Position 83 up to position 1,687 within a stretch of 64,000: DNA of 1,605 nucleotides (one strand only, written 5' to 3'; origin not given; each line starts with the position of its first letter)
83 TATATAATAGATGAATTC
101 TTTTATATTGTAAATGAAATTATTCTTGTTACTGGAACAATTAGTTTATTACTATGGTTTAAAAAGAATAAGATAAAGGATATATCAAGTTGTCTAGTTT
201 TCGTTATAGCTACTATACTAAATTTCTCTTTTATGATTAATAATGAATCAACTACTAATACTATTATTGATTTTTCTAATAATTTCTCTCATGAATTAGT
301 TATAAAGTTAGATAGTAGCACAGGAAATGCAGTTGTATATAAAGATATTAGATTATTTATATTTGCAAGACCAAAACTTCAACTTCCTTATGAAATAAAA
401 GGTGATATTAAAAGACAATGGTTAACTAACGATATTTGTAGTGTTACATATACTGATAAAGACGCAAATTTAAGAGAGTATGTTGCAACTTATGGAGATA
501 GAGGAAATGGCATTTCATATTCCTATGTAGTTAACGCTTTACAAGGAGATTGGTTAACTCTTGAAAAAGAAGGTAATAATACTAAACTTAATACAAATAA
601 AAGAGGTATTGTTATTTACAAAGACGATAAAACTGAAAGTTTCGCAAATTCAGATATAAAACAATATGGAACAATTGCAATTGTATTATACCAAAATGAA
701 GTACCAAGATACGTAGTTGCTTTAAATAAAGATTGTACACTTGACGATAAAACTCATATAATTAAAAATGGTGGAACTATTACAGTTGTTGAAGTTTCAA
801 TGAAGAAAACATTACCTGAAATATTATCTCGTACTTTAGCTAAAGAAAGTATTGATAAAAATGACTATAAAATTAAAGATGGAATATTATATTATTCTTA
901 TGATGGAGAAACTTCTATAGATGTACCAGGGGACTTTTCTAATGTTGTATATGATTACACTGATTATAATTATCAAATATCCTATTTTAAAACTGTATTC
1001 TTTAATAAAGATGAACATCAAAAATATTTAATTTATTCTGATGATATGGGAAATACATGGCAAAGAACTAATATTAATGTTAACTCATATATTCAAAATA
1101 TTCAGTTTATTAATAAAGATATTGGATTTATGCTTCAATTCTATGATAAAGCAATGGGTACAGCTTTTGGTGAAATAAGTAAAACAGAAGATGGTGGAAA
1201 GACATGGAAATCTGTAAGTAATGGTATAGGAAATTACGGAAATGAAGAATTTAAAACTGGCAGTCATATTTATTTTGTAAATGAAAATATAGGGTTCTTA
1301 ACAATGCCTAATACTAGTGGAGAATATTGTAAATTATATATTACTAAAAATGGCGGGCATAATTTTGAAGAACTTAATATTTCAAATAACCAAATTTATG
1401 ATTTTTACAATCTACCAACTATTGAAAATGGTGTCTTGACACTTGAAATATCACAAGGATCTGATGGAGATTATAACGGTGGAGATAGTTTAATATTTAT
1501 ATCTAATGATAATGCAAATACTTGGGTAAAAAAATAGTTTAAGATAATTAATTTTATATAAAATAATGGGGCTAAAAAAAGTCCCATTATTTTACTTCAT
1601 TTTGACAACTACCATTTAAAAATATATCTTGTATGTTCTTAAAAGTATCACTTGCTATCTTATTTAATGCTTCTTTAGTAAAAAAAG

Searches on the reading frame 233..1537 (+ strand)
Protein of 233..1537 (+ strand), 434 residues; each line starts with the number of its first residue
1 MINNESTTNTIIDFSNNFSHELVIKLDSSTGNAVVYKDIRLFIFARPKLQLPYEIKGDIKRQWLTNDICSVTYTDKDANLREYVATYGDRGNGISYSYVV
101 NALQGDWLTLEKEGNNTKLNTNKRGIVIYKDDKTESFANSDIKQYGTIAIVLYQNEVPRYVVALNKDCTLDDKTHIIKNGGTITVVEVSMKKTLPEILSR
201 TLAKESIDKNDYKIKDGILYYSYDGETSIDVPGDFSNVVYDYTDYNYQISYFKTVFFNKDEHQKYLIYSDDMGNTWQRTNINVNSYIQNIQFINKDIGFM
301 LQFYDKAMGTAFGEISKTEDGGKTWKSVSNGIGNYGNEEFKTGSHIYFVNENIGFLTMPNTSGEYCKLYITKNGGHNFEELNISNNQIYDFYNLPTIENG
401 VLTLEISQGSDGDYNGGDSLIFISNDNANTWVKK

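Call 69: search_protein_families(library=ncbifam, proteins=[window:233-1537:+], max_evalue=0.001)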
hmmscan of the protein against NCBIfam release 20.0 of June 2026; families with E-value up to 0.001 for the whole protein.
window:233-1537:+ (434 aa): 1 family
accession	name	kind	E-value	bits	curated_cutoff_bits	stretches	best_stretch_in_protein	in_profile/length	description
NF010237.0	PRK13684.1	equivalog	0.00011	21.4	326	0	265-301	281-319/334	photosynthesis system II assembly factor Ycf48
